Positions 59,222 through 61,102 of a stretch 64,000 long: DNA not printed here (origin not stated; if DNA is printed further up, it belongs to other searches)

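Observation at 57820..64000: Head-to-tail array of eight paralogous cytoplasmic Cys-rich modules in strict A-B alternation, with no family I can name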

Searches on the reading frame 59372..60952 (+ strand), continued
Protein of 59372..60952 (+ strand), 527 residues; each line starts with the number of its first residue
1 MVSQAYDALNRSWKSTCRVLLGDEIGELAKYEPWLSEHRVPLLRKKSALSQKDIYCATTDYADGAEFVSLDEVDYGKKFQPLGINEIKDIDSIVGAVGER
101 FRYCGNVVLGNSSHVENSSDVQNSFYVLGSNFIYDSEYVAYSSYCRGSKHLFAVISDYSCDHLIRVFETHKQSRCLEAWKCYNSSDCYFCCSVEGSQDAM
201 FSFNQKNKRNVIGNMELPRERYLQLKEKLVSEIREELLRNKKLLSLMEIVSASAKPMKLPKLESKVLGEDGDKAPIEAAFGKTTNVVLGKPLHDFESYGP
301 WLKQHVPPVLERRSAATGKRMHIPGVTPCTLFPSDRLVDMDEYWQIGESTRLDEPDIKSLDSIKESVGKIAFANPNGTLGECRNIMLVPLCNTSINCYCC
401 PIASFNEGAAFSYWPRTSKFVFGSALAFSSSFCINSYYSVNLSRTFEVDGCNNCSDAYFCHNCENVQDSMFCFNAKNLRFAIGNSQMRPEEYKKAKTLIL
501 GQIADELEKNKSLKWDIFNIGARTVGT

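Call 29: find_related_loci(query=A1, collection=genome_contigs, flank=10000)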
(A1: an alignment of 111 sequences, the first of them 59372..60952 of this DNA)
Query A1 (527 aa) in genome_contigs; peptide patterns used: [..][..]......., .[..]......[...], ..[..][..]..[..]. (x = any residue, [..] = any of these).
599 stretches matched a pattern (row limit reached: there are more); 270 encode a relative of the query (tblastn E <= 1e-3); the best 80 are kept; 76 distinct loci.
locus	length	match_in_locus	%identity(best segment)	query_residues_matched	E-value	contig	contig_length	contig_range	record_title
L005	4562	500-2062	68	3-522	0e+0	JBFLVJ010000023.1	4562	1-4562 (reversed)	MAG: Candidatus Micrarchaeota archaeon isolate MAG003 MAG003_23, whole genome shotgun sequence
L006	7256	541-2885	67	1-524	0e+0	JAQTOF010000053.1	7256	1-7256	MAG: Candidatus ainarchaeum sp. isolate STA_81 NODE_22896_length_7256_cov_3.487866_Sandtown_A, whole genome shotgun sequ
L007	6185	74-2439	65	3-523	0e+0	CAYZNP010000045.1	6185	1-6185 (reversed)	MAG TPA_asm: Candidatus Micrarchaeota archaeon isolate binchicken_co33_526 genome assembly, contig: NODE_18238_length_61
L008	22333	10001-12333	60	1-522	0e+0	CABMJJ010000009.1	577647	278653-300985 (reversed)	uncultured archaeon isolate LFW-283_2 genome assembly, contig: LFW2832_7, whole genome shotgun sequence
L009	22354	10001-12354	60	2-523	0e+0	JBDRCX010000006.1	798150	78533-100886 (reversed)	MAG: Candidatus Micrarchaeota archaeon isolate MEGAHIT-group-1.22 k141_4153033, whole genome shotgun sequence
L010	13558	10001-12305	53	1-521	0e+0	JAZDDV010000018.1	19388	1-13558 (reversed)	MAG: Candidatus Micrarchaeota archaeon isolate MEGAHIT-group-0.100 k141_4548105, whole genome shotgun sequence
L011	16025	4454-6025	50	2-525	7e-173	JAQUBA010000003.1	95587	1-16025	MAG: Candidatus ainarchaeum sp. isolate STC_97 NODE_507_length_95587_cov_4.406788_Sandtown_C, whole genome shotgun seque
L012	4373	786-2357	50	2-525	5e-176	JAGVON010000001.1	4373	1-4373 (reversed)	MAG: archaeon isolate DeMMO3_23 c_000000016758, whole genome shotgun sequence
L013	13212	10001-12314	50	1-521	4e-168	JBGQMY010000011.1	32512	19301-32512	MAG: Candidatus Micrarchaeia archaeon isolate OBJ2_061818_130_7 k141_604545_length_32512_cov_9.0088, whole genome shotgu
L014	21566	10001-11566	48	5-525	1e-164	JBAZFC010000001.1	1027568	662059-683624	MAG: Candidatus Micrarchaeia archaeon isolate SO_2017_LW3_140 NODE_4_length_1027568_cov_2.448797_LW162_2017, whole genom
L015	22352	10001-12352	48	1-521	2e-155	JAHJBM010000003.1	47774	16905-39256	MAG: Candidatus Micrarchaeota archaeon isolate Modern_marine.mb.254 Modern_marine.mb.254_k141_28354, whole genome shotgu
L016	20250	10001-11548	48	1-521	3e-156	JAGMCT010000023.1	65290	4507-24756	MAG: Candidatus Micrarchaeota archaeon isolate RS_17_23 ZL495.bin.23.fa_23, whole genome shotgun sequence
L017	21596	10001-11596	45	3-525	2e-140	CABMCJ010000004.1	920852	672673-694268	uncultured archaeon isolate LFW-35 genome assembly, contig: LFW35_4, whole genome shotgun sequence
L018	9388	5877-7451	42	1-523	1e-138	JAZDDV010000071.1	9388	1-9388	MAG: Candidatus Micrarchaeota archaeon isolate MEGAHIT-group-0.100 k141_5270611, whole genome shotgun sequence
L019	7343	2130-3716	43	1-522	1e-134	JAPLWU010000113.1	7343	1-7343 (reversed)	MAG: Candidatus Micrarchaeota archaeon isolate LacPavin_0920_SED3_MAG_54_8 LacPavin_0920_SED3_scaffold_1632478, whole ge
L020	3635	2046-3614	41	4-521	5e-137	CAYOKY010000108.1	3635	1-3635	MAG TPA_asm: Candidatus Micrarchaeota archaeon isolate SRP104257_co1_160 genome assembly, contig: NODE_29816_length_3635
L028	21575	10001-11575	41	1-523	6e-130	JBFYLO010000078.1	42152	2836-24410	MAG: Candidatus Micrarchaeota archaeon isolate PPR_0038 k121_7605214, whole genome shotgun sequence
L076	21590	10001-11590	38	1-527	5e-119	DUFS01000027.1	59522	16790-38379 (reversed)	MAG TPA_asm: Candidatus Micrarchaeota archaeon isolate UBA10161 contig_16139, whole genome shotgun sequence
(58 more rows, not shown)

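Call 30: fold_search(model_id=the predicted structure, library=viral)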
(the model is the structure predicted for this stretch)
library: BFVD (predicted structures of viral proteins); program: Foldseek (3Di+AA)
matches with E <= 10: 25; with E <= 0.001: 0
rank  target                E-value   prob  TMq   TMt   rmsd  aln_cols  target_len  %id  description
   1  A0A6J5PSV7            1.2e-01  0.16  0.11  0.24  10.6       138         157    6  Hexapeptide repeat [uncultured Caudovirales phage]
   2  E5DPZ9                3.5e-01  0.06  0.09  0.13  16.0       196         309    9  Mannose-1-phosphate guanyltransferase C-terminal domain-containing protein [Aeromonas phage PX29]
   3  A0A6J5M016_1          3.9e-01  0.03  0.10  0.08  31.8       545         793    7  Peptidase S74 domain-containing protein [uncultured Caudovirales phage]
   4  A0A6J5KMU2            8.8e-01  0.02  0.11  0.06  42.6       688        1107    5  Intramolecular chaperone auto-processing domain containing protein [uncultured Caudovirales phage]
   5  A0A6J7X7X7            1.1e+00  0.08  0.09  0.16  15.4       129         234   12  Uncharacterized protein [uncultured Caudovirales phage]
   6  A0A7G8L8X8            1.2e+00  0.02  0.07  0.11  14.1       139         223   12  (no name in the UniProt tables at hand)
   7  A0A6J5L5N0            1.3e+00  0.02  0.07  0.13  12.5       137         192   11  NeuD_NnaD, sugar O-acyltransferase, sialic acid O-acetyltransferase NeuD family [uncultured Caudovirales phage]
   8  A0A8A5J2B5            1.5e+00  0.02  0.07  0.07  14.2       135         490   10  (no name in the UniProt tables at hand)
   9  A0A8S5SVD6            1.6e+00  0.11  0.11  0.08   8.3       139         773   12  Baseplate protein [Myoviridae sp. ctBTH15]
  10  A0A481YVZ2            2.2e+00  0.01  0.06  0.10  17.4       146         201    8  Uncharacterized protein [Marseillevirus LCMAC103]
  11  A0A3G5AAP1            2.4e+00  0.01  0.06  0.04  17.2       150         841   10  Uncharacterized protein [Hyperionvirus sp.]
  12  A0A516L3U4            3.0e+00  0.02  0.10  0.09  22.0       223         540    9  (no name in the UniProt tables at hand)
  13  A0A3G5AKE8            3.2e+00  0.01  0.07  0.07  15.4       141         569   11  PglD N-terminal domain-containing protein [Solumvirus sp.]
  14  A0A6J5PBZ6            3.7e+00  0.01  0.07  0.09  19.1       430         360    7  Uncharacterized protein [uncultured Caudovirales phage]
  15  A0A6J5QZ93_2          4.2e+00  0.03  0.06  0.03  21.8       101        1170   19  Uncharacterized protein [uncultured Caudovirales phage]
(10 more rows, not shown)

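Call 35: search_protein_families(library=pfam, proteins=[P0035, P0043, P0084, P0006, L004:17778-19922:-, L001:11563-13500:-], max_evalue=0.01)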
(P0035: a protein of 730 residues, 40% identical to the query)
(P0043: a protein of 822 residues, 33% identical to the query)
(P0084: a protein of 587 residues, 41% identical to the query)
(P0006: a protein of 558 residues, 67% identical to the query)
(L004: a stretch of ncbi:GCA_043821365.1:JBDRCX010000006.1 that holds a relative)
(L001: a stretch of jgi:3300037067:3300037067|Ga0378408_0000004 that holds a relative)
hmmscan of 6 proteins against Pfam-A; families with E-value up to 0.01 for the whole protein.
P0035 (730 aa): 1 family
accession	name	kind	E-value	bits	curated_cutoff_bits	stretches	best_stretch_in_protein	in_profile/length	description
PF11462.14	DUF3203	-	0.0098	16.5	25.4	0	275-295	44-64/74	Protein of unknown function (DUF3203)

P0043 (822 aa): 1 family
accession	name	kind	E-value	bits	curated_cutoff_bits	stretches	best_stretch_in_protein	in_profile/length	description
PF21773.2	ODAD1_CC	-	0.004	16.7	27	0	234-287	29-82/287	ODAD1 central coiled coil region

P0084 (587 aa): 0 families

P0006 (558 aa): 0 families

L004:17778-19922:- (714 aa): 4 families
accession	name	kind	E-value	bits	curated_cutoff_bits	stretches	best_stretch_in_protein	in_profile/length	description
PF01935.23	DUF87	-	1.2e-10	42.3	23.2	1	204-323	24-103/220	Helicase HerA, central domain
PF10412.15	TrwB_AAD_bind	-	9.7e-09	35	20.5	1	204-261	16-69/387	Type IV secretion-system coupling protein DNA-binding domain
PF01580.24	FtsK_SpoIIIE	-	0.00043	20.2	24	1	192-246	28-84/221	FtsK/SpoIIIE family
PF12696.13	TraG-D_C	-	0.0019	18.6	22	1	430-500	1-77/126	TraM recognition site of TraD and TraG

L001:11563-13500:- (645 aa): 6 families
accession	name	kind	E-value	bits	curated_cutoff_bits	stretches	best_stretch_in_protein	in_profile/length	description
PF01935.23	DUF87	-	5.5e-11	43.4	23.2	1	218-335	23-103/220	Helicase HerA, central domain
PF10412.15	TrwB_AAD_bind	-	1e-10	41.5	20.5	1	218-276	15-69/387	Type IV secretion-system coupling protein DNA-binding domain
PF01580.24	FtsK_SpoIIIE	-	6e-05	23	24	1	214-262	34-85/221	FtsK/SpoIIIE family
PF00270.35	DEAD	-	0.0055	16.9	26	0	219-261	15-57/167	DEAD/DEAH box helicase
PF13604.12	AAA_30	-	0.0088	16.2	27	0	219-262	19-59/191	AAA domain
PF12696.13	TraG-D_C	-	0.01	16.2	22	0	446-511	2-72/126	TraM recognition site of TraD and TraG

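Call 36: search_protein_families(library=padloc, proteins=[window:59372-60952:+, L004:17778-19922:-, L001:11563-13500:-], max_evalue=0.01)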
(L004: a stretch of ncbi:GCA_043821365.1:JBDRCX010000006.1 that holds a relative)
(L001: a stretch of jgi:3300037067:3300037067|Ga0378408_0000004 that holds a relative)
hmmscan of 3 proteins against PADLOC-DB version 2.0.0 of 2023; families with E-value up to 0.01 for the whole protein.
window:59372-60952:+ (527 aa): 0 families

L004:17778-19922:- (714 aa): 8 families
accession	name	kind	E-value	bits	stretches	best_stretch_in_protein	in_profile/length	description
PDLC04140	mad8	-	7.8e-11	40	1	204-500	28-264/314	mads_8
PDLC04105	HerA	-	3.1e-08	30.7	1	204-254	167-216/576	-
PDLC04102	HerA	-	1.8e-06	24.6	1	187-255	160-231/654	-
PDLC02185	HerA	-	2.1e-05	21.5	1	204-257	165-214/585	-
PDLC04100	HerA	-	0.0004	17.2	1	204-253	164-211/580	-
PDLC04107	HerA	-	0.00057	17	1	204-262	170-225/306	-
PDLC01055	HerA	-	0.0016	15.3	1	204-250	158-203/532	Type III coevolved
PDLC04101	HerA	-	0.003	14.4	1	204-251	169-214/400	-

L001:11563-13500:- (645 aa): 12 families
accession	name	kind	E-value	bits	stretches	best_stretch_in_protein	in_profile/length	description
PDLC04140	mad8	-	8.3e-14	49.8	1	209-526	15-271/314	mads_8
PDLC04105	HerA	-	5e-09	33.3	1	219-267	167-213/576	-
PDLC02185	HerA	-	2.8e-06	24.4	1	219-269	165-213/585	-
PDLC04102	HerA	-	5.7e-06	22.9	1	202-270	160-231/654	-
PDLC04100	HerA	-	2.1e-05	21.4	1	219-290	164-232/580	-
PDLC02684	DndH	-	2.9e-05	19.8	1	219-487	1368-1643/1715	DndH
PDLC01055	HerA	-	0.00013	18.9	1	219-263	158-201/532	Type III coevolved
PDLC04103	HerA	-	0.00015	18.2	1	219-266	173-217/579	-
PDLC04098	HerA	-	0.0011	15.6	1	220-269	176-232/686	-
PDLC02806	SspH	-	0.0011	14.5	1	220-257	1539-1577/1766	SspH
PDLC04107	HerA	-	0.0023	15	1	219-264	170-213/306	-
PDLC02142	Csn2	-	0.008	13.9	0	216-249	5-38/272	-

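Call 43: search_protein_families(library=ncbifam, proteins=[L004:17778-19922:-, L001:11563-13500:-], max_evalue=0.01)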
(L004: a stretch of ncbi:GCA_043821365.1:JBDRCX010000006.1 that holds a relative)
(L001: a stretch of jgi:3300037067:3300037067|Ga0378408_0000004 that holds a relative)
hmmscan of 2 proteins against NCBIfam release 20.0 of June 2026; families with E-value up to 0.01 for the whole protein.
L004:17778-19922:- (714 aa): 6 families
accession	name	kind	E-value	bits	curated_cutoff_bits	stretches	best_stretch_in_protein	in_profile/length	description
NF053655.1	CedD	equivalog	1.2e-09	37.4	600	1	192-261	210-276/527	DNA-translocating ATPase CedD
NF045973.1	conju_CD1115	equivalog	6e-06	25.4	250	0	203-248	24-65/442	VirD4-like conjugal transfer protein, CD1115 family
TIGR02759.1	TraD_Ftype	equivalog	1.3e-05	24.2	521.35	1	203-261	176-230/566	type IV conjugative transfer system coupling protein TraD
NF042943.1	HerA_antiphage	equivalog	0.00012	20.8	800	0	204-254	157-205/566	anti-phage-associated helicase HerA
NF042944.1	HerA_antiphage_2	equivalog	0.00027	19.8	850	1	189-261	123-198/576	anti-phage-associated helicase HerA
NF040819.1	helicase_HerA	equivalog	0.0015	17.2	970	1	193-251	147-203/561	DNA double-strand break repair helicase HerA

L001:11563-13500:- (645 aa): 11 families
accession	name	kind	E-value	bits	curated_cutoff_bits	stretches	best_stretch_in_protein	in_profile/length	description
NF053655.1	CedD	equivalog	3.5e-10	39.2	600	1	207-287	210-288/527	DNA-translocating ATPase CedD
TIGR02759.1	TraD_Ftype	equivalog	2.6e-07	29.8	521.35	1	216-267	174-222/566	type IV conjugative transfer system coupling protein TraD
NF045973.1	conju_CD1115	equivalog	1.7e-06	27.2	250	1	215-268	21-70/442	VirD4-like conjugal transfer protein, CD1115 family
NF042943.1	HerA_antiphage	equivalog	1.2e-05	24.1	800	1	219-270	157-206/566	anti-phage-associated helicase HerA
NF045971.1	conju_CD1110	equivalog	1.2e-05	23.8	325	1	220-266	417-461/752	VirB4-like conjugal transfer ATPase, CD1110 family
NF045975.1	VirB4_plasma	equivalog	4.8e-05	21.3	590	1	222-274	519-570/894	Mbov_0397 family ICE element conjugal transfer ATPase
TIGR00929.1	VirB4_CagE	subfamily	0.00012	20.5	643.1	1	219-263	438-483/792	VirB4 family type IV secretion/conjugal transfer ATPase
TIGR03925.1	T7SS_EccC_b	equivalog_domain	0.00016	20.1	346.55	1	215-275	358-419/564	type VII secretion protein EccCb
NF033849.1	ser_rich_anae_1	subfamily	0.0016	15.8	650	0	216-258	757-803/1163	serine-rich protein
TIGR03743.1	SXT_TraD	subfamily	0.002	16.7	366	1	218-259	175-213/636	conjugative transfer system coupling protein TraD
NF040819.1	helicase_HerA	equivalog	0.0034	16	970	1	208-280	147-219/561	DNA double-strand break repair helicase HerA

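Call 44: search_protein_families(library=phrogs, proteins=[window:59372-60952:+, L004:17778-19922:-], max_evalue=0.01)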
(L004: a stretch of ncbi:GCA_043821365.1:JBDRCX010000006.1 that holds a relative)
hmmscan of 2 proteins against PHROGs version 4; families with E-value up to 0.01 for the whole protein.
window:59372-60952:+ (527 aa): 0 families

L004:17778-19922:- (714 aa): 3 families
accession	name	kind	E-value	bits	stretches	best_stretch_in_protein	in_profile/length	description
phrog_7035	-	unknown function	2.2e-13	50.5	2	204-251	212-258/969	-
phrog_5156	-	unknown function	7.5e-11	41.8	1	190-500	397-732/824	-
phrog_2666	-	head and packaging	5.1e-06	26.4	1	201-249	319-364/555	terminase large subunit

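Call 45: search_protein_representatives(alignment_id=A1)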
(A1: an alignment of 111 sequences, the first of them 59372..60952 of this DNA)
Query: 111 sequences, 529 profile positions. Proteins with E-value up to 0.001 (for the whole library): 1838; up to 1e-10: 652; up to 1e-30: 346. The best 150 are listed.
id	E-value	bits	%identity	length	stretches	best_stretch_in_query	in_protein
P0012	1.3e-223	760.2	-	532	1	5-527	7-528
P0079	8.5e-217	737.7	-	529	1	4-527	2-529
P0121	5.3e-212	721.9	-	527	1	4-528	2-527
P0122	1.7e-211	720.2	-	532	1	4-528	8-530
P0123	5.4e-209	712.0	-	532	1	4-528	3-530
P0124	1.1e-208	711.0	-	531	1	9-526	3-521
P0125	2.2e-203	693.5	-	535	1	1-525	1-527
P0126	3.5e-201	686.2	-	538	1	3-527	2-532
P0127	9.5e-201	684.8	-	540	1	3-528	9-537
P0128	9.6e-201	684.8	-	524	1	3-527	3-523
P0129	3.1e-200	683.1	-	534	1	3-527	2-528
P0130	4.3e-199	679.3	-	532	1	3-527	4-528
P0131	4.6e-199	679.2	-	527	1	4-526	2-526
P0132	3.9e-198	676.1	-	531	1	3-527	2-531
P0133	9.4e-198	674.9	-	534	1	3-527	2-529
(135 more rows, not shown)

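Call 46: find_related_loci(query=A1, collection=viral_contigs, flank=8000)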
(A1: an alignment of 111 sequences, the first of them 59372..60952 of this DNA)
Query A1 (527 aa) in viral_contigs; peptide patterns used: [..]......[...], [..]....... (x = any residue, [..] = any of these).
157 stretches matched a pattern, but none encodes a relative of the query by tblastn (E <= 1e-3).

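Call 54: find_related_loci(query=A2, collection=metagenome_contigs, flank=8000)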
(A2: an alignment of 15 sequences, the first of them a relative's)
Query A2 (714 aa) in metagenome_contigs; peptide patterns used: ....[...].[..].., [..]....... (x = any residue, [..] = any of these).
108 stretches matched a pattern; 56 encode a relative of the query (tblastn E <= 1e-3); 56 distinct loci.
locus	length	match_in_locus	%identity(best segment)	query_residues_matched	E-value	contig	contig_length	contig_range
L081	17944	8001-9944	75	1-676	0e+0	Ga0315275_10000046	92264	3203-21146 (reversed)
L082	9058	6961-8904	75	1-676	0e+0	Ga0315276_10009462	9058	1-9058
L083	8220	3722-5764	72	1-680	0e+0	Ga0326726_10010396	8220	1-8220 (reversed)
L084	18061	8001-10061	68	1-705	0e+0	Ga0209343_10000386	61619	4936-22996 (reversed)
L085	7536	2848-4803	70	1-678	0e+0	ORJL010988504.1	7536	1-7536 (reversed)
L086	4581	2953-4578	76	1-542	0e+0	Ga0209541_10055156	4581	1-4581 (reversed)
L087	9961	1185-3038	66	1-624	0e+0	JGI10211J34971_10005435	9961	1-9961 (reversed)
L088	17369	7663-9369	74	1-569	0e+0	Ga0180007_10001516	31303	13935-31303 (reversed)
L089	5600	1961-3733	67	3-581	0e+0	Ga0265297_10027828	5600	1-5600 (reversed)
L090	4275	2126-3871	67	3-585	0e+0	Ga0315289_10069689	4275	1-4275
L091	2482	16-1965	57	1-660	0e+0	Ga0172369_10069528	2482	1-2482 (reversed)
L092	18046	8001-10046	56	3-673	0e+0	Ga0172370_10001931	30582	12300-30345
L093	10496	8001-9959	57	1-648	0e+0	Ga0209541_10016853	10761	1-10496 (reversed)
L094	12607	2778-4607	59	1-608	0e+0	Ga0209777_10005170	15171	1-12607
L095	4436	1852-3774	55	1-655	0e+0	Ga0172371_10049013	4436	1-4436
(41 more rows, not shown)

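Call 56: find_homologous_proteins(query=A2)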
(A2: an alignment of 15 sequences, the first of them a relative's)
Query A2 (15 sequences) (714 aa, profile of the alignment): 254 proteins with E <= 0.001 among 8000 candidates; the best 120 are listed.
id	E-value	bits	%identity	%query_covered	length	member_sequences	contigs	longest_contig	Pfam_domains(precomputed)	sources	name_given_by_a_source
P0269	0.0e+0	1134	100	100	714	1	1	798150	PF10412.16,PF01935.24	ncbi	ncbi:MAG: DUF87 domain-containing protein [Candidatus Micrarchaeota archaeon]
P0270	0.0e+0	1123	56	91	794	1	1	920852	PF10412.16,PF01935.24,PF01580.25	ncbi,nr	ncbi:Type IV secretion-system coupling protein DNA-binding domain protein [Candidatus Anstonella sta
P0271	0.0e+0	1122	83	96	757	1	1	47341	PF10412.16,PF01935.24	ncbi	ncbi:MAG: DUF87 domain-containing protein [Candidatus Micrarchaeota archaeon]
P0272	0.0e+0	1111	57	91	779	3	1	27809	PF10412.16,PF01935.24,PF01580.25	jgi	-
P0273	0.0e+0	1103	83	97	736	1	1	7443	PF10412.16,PF01935.24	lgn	-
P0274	0.0e+0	1103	62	81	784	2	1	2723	PF10412.16,PF01935.24,PF01580.25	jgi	-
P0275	0.0e+0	1100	67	82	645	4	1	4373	PF10412.16,PF01935.24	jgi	jgi:hypothetical protein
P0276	0.0e+0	1098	62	78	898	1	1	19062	PF10412.16,PF01935.24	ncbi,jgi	ncbi:MAG: DUF87 domain-containing protein [Candidatus Micrarchaeia archaeon]|jgi:hypothetical protei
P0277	0.0e+0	1095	58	84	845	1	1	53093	PF10412.16,PF01935.24,PF01580.25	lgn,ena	-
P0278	0.0e+0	1092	67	100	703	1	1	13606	PF10412.16,PF01935.24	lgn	-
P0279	0.0e+0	1092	68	99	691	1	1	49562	PF10412.16,PF01935.24,PF01580.25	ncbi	-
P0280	0.0e+0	1092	62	79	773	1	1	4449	PF10412.16,PF01935.24,PF01580.25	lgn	-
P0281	0.0e+0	1091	54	91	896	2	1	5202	PF10412.16,PF01935.24,PF01580.25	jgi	-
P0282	0.0e+0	1090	67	82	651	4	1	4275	PF10412.16,PF01935.24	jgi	-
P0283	0.0e+0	1087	73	95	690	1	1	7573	PF10412.16,PF01935.24,PF01580.25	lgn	-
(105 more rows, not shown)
